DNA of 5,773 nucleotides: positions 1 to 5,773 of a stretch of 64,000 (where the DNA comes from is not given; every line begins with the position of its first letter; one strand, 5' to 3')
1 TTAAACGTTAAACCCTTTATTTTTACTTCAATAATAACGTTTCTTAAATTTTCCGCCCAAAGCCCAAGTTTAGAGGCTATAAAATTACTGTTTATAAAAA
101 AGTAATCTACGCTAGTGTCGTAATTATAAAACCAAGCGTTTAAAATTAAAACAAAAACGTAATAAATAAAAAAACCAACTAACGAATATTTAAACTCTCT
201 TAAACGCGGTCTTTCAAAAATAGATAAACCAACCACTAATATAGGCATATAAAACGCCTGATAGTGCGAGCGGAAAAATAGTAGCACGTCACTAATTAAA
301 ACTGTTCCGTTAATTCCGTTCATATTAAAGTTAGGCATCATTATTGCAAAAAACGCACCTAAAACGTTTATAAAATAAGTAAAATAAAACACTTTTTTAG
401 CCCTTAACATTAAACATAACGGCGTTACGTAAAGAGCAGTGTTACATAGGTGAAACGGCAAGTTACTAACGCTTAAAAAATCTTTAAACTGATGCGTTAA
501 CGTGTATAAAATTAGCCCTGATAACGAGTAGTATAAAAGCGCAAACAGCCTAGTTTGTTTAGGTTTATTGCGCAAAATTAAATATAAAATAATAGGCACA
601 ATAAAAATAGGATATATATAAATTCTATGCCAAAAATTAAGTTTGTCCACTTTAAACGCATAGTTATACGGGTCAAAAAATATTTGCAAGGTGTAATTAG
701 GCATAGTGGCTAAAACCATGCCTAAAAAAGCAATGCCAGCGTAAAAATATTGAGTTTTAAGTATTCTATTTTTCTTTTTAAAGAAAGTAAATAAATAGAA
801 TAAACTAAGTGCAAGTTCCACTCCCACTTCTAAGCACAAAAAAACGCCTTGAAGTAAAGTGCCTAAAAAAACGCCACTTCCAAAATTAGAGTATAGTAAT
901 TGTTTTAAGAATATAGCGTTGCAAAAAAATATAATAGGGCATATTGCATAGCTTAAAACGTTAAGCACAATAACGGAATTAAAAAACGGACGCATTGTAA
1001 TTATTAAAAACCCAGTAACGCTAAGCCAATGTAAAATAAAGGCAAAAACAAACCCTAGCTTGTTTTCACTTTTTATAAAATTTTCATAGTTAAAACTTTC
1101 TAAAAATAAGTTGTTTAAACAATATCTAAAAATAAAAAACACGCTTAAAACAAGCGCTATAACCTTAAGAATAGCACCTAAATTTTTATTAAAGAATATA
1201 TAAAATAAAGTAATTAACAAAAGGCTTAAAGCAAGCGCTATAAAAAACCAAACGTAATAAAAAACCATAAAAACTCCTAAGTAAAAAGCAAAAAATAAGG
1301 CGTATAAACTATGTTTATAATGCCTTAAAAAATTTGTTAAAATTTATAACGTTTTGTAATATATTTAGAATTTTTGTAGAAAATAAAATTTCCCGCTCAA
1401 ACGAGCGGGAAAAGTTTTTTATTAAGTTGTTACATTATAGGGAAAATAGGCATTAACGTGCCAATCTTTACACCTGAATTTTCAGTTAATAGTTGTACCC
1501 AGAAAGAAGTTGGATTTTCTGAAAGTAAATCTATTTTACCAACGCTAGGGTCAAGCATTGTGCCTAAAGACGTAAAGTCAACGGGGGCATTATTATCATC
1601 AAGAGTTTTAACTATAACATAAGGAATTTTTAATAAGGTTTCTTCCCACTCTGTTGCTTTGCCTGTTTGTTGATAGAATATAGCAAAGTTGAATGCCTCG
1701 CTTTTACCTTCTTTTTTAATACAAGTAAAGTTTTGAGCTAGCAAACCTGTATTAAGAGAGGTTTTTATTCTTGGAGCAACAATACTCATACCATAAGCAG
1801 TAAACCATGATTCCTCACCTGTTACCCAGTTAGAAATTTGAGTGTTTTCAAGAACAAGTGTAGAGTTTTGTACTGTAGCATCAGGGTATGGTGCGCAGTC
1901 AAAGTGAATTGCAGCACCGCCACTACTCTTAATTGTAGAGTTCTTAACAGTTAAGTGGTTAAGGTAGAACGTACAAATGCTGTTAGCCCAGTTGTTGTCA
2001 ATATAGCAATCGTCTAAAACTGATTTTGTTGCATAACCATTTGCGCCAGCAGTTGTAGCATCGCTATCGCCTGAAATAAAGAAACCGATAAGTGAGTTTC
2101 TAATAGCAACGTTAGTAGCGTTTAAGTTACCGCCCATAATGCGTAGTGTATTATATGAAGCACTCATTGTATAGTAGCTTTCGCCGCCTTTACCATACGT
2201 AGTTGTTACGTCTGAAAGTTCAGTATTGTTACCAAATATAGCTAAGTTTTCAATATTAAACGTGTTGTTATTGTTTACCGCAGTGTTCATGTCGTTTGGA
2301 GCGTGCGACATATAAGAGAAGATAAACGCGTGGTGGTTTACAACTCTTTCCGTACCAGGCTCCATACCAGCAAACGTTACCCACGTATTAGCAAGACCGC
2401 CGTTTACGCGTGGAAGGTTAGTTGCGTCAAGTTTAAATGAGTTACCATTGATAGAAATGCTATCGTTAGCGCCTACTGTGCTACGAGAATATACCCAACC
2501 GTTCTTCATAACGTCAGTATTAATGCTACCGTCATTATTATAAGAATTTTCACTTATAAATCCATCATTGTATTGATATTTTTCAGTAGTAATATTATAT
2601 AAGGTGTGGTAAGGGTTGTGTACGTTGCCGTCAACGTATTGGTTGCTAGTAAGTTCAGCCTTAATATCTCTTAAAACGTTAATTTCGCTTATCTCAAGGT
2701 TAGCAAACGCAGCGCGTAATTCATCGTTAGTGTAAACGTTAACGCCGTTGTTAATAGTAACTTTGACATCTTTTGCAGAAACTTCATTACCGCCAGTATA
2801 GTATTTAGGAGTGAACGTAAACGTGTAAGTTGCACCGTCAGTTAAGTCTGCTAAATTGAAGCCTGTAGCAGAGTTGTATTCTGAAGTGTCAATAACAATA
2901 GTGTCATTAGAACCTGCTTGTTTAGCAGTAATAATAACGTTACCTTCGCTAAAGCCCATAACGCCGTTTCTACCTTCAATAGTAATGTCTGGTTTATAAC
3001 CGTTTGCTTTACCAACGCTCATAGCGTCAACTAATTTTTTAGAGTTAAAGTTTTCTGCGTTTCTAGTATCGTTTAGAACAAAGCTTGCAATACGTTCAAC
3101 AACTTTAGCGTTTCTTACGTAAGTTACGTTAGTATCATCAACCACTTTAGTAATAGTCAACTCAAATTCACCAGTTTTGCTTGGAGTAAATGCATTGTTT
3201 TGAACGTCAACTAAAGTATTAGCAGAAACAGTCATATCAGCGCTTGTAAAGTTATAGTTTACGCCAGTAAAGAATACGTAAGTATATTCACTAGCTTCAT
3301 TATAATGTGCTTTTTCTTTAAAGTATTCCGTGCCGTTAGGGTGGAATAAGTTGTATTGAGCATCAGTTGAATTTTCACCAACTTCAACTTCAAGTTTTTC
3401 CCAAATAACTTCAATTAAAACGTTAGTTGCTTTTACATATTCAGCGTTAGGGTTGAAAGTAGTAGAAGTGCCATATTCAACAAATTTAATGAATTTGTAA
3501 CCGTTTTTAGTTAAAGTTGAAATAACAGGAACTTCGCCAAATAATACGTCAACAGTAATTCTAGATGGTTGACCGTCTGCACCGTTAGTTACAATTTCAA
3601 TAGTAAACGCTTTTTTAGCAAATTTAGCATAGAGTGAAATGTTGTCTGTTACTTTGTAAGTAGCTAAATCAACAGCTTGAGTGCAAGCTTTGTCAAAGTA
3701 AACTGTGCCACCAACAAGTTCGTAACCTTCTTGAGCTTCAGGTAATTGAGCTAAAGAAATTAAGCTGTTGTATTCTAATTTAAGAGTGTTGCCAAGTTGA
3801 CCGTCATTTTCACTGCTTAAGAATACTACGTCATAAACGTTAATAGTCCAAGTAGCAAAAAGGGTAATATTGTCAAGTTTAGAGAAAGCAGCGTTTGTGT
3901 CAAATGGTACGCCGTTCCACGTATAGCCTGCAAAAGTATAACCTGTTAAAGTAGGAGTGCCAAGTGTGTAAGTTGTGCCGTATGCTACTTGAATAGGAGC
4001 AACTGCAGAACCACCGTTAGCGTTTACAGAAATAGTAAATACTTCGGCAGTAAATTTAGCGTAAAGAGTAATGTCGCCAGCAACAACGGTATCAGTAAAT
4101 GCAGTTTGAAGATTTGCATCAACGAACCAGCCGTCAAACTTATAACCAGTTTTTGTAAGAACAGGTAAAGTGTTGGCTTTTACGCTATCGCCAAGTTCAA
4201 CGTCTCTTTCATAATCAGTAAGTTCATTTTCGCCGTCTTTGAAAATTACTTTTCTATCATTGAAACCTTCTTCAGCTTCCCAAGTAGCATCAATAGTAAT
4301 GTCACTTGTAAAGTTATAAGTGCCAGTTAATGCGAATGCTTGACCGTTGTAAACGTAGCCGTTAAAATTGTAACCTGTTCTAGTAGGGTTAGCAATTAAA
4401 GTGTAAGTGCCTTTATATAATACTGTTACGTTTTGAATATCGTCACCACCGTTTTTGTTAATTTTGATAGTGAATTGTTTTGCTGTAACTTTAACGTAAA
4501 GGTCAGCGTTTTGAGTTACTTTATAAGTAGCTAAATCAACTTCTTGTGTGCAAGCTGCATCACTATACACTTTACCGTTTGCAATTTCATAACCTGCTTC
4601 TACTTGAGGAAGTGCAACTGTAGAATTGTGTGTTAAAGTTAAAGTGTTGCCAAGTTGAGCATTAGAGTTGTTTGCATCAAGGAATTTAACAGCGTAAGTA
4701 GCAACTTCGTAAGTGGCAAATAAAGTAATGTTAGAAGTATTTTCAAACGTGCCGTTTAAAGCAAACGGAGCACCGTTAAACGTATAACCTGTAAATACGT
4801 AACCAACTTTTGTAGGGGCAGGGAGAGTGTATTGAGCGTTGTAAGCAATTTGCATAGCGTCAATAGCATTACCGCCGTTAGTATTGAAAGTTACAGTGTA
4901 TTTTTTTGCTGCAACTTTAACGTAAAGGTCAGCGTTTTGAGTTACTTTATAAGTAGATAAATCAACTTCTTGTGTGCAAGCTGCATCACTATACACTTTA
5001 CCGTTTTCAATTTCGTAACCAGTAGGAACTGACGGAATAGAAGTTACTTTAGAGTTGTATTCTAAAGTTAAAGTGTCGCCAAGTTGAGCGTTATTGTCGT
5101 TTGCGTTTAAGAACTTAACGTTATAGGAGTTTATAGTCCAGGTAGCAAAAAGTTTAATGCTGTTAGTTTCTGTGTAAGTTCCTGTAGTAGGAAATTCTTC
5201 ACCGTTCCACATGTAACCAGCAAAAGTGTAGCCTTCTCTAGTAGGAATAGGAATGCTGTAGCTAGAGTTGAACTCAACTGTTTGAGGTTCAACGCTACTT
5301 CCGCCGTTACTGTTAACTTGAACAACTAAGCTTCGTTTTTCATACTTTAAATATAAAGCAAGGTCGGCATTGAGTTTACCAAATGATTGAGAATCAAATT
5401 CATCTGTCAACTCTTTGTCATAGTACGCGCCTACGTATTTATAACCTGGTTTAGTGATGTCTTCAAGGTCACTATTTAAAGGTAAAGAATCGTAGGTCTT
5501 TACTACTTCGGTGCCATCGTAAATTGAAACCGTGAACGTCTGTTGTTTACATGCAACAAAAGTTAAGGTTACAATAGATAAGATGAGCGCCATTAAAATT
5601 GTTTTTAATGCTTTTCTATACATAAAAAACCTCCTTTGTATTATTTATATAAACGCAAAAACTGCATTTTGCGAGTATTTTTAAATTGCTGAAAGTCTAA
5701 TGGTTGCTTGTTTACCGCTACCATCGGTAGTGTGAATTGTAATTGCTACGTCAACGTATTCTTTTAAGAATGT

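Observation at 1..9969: Surface-protein/ABC cluster followed by a second copy of an unusual ~450-aa membrane domain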

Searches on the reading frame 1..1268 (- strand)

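Call 5: search_protein_families(library=pfam, proteins=[window:1-1268:-], max_evalue=0.1)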
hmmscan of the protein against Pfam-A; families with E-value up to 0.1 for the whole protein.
window:1-1268:- (422 aa): 1 family
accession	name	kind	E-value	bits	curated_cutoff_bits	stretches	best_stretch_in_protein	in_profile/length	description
PF14808.11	TMEM164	-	1.4e-17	64.3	25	1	218-401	10-192/217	TMEM164 family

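Call 6: search_protein_families(library=ncbifam, proteins=[window:1-1268:-], max_evalue=0.1)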
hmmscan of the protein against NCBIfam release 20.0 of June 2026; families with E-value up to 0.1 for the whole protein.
window:1-1268:- (422 aa): 1 family
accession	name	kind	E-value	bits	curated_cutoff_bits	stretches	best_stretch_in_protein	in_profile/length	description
TIGR02206.1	intg_mem_TP0381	subfamily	3.1e-15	56.1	75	1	216-383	11-177/222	TMEM164-related integral membrane acyltransferase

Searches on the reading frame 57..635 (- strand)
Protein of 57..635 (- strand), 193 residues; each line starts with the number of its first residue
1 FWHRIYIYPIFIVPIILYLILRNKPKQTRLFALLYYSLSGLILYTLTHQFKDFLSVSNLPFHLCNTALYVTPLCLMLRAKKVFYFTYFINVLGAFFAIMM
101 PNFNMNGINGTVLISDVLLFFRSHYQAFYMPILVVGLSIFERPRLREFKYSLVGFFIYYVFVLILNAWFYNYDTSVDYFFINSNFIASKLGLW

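Call 45: search_solved_structures(query=window:57-635:-, max_evalue=10, show_alignments=3)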
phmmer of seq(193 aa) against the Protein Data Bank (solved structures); distinct sequences matched with E-value up to 10: 2.
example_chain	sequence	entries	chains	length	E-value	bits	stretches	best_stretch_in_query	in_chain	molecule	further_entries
5ahy_A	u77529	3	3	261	0.53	13.9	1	82-176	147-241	HALORHODOPSIN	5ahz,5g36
1e12_A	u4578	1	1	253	0.76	13.3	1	82-176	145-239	HALORHODOPSIN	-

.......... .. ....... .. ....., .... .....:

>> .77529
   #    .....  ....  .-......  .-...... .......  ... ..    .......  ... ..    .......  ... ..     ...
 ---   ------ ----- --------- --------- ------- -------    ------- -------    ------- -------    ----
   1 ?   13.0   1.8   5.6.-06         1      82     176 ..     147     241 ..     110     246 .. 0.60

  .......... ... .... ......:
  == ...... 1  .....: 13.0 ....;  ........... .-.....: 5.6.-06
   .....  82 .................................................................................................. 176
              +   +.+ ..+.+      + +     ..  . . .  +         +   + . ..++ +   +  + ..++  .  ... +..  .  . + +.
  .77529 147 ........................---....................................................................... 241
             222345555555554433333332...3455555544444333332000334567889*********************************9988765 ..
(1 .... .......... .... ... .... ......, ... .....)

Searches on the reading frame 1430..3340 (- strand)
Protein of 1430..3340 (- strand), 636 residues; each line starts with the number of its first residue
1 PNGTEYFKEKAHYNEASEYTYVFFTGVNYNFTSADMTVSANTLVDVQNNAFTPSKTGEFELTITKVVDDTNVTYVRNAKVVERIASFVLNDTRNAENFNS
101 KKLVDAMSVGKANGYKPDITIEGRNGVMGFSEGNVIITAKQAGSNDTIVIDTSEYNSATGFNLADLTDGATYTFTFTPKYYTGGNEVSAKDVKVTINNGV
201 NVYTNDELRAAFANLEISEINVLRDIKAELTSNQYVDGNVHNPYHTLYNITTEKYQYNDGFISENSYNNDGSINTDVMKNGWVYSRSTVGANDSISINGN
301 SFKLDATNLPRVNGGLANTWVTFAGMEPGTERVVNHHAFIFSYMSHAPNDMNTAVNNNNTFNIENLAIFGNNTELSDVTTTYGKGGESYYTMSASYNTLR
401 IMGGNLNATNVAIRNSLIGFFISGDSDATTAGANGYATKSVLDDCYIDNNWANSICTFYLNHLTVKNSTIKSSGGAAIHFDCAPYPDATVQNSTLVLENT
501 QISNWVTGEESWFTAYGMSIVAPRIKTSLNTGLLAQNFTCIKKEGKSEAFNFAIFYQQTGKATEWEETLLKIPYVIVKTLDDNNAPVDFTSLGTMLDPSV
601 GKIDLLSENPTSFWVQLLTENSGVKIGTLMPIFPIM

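Call 31: find_homologous_proteins(query=window:1430-3340:-, max_evalue=0.001)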
Query window:1430-3340:- (636 aa): 4 proteins with E <= 0.001 among 8000 candidates.
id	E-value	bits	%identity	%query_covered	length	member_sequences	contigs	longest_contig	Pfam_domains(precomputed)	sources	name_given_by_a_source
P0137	6.3e-135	470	52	72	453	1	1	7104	PF20585.5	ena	-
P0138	1.9e-41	161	30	87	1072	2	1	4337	PF09479.17,PF18998.7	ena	-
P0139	9.2e-37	145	30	88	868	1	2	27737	-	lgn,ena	-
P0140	1.4e-24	105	30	62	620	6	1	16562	-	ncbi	-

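Call 37: search_solved_structures(query=A3, max_evalue=1, show_alignments=1)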
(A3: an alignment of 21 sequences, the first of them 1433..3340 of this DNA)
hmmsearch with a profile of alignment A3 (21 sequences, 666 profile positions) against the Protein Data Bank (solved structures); distinct sequences matched with E-value up to 1: 0.

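Call 38: search_protein_families(library=pfam, alignment_id=A3, max_evalue=0.01)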
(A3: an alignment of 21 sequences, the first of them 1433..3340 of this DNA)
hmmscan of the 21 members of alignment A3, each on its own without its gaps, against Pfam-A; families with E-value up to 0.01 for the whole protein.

A. member 1, window:1433-3340:- (636 aa): 0 families

B. families by the number of members that match (of 21 scanned): 3 families
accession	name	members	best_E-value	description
PF20585.4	Pectate_lyase_5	11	1.9e-06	Putative pectate lyase-like adhesive domain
PF13229.12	Beta_helix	3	0.0002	Right handed beta helix region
PF24107.1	DUF7382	1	0.0096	Domain of unknown function (DUF7382)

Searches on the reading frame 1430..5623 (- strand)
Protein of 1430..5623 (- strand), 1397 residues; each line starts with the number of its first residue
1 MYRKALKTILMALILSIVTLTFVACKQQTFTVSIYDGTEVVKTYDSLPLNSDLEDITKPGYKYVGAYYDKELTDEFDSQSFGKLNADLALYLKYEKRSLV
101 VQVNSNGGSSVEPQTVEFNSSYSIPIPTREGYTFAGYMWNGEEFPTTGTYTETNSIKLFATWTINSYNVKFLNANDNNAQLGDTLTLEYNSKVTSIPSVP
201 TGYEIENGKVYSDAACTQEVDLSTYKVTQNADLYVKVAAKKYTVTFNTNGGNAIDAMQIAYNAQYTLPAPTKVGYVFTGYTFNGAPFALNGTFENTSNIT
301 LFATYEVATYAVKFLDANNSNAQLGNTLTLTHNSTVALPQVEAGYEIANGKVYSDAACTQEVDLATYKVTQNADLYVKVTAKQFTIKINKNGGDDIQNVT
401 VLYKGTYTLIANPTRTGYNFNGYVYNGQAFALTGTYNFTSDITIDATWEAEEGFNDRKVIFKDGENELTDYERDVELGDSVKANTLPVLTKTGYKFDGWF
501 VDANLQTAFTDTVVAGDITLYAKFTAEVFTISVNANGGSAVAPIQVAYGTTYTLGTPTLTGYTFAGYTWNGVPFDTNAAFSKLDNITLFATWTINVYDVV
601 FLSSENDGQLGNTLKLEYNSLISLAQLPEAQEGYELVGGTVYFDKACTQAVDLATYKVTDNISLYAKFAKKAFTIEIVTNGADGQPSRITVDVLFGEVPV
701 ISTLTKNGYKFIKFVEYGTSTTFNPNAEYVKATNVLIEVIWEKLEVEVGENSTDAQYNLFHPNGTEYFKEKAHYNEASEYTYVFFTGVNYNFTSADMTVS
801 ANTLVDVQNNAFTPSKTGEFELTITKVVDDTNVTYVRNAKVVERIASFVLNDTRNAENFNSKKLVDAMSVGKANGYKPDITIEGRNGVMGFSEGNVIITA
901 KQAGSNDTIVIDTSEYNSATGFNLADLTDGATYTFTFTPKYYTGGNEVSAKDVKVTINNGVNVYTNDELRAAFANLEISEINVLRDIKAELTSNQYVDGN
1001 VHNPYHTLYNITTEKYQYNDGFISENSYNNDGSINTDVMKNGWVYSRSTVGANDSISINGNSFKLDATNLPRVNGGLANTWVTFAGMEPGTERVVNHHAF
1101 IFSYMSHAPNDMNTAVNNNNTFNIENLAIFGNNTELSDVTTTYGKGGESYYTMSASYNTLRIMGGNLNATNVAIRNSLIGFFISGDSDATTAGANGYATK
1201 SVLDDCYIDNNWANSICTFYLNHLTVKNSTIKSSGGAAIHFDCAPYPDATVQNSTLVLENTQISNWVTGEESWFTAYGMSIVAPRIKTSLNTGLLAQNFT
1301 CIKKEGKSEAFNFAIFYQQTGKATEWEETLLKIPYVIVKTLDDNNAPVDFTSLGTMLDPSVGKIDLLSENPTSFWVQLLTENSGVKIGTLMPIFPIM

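Call 5: search_protein_families(library=pfam, proteins=[window:1430-5623:-], max_evalue=0.1)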
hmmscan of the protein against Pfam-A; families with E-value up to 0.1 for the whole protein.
window:1430-5623:- (1397 aa): 3 families
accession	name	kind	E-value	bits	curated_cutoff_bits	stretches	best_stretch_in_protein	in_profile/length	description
PF09479.16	Flg_new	-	1e-42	144.5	27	6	471-523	12-65/65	Listeria-Bacteroides repeat domain (List_Bact_rpt)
PF18998.6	Flg_new_2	-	0.0013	19.1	23.6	1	486-526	27-71/73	Divergent InlB B-repeat domain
PF21461.3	HL_N-beta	-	0.051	13.8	27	0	794-826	11-45/57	Hyaluronate lyase, N-terminal beta-sheet domain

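Call 6: search_protein_families(library=ncbifam, proteins=[window:1430-5623:-], max_evalue=0.1)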
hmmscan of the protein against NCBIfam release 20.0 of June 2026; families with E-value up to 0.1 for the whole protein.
window:1430-5623:- (1397 aa): 2 families
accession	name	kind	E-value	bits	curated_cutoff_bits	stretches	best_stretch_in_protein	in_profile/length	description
TIGR02543.1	List_Bact_rpt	repeat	4.1e-13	49.5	20.95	2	490-527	2-43/44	TIGR02543 family repeat protein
NF045560.1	aroma_sacti_dom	domain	0.071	13.4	30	0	966-992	17-43/52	aroma-sacti cluster domain-containing protein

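Call 26: find_encoding_contigs(protein=window:1430-5623:-, flank=10000, max_places=4)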
Protein window:1430-5623:- (1397 aa): 4 contigs read that carry it; 1 place shown.
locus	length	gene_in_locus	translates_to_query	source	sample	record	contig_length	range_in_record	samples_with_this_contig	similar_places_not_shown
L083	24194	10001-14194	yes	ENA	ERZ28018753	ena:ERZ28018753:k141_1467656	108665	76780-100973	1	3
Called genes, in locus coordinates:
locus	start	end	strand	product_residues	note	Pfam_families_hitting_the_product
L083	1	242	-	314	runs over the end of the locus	PF00126:HTH_1, PF03466:LysR_substrate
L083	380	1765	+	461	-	PF00682:HMGL-like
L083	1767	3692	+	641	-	PF00330:Aconitase, PF00694:Aconitase_C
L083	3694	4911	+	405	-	PF00180:Iso_dh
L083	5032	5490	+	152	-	-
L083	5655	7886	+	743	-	PF14808:TMEM164, PF00005:ABC_tran, PF13304:AAA_21 (weak)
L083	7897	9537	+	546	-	PF16949:ABC_tran_2 (faint), PF09847:12TM_1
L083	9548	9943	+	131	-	-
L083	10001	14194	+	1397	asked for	PF09479:Flg_new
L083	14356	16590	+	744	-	PF14808:TMEM164, PF00005:ABC_tran, PF13304:AAA_21 (faint)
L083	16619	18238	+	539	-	PF16949:ABC_tran_2, PF09847:12TM_1 (weak)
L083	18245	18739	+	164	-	-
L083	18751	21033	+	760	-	-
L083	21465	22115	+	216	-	PF00027:cNMP_binding (weak), PF13545:HTH_Crp_2 (weak)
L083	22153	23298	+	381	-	PF12229:PG_binding_4 (faint), PF04294:VanW, PF07501:G5 (weak)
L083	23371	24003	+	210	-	-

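Call 61: search_protein_families(library=padloc, proteins=[window:1430-5623:-], max_evalue=0.001)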
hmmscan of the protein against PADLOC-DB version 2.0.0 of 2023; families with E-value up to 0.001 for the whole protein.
window:1430-5623:- (1397 aa): 0 families

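Call 78: search_protein_families(library=ncbifam, proteins=[L083:14356-15810:+], max_evalue=0.01)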
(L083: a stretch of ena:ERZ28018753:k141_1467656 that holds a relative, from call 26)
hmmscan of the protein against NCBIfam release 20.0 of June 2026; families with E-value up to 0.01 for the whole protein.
L083:14356-15810:+ (485 aa): 1 family
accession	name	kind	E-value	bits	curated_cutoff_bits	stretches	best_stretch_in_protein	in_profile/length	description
TIGR02206.1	intg_mem_TP0381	subfamily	5.1e-15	55.4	75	1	216-383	11-177/222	TMEM164-related integral membrane acyltransferase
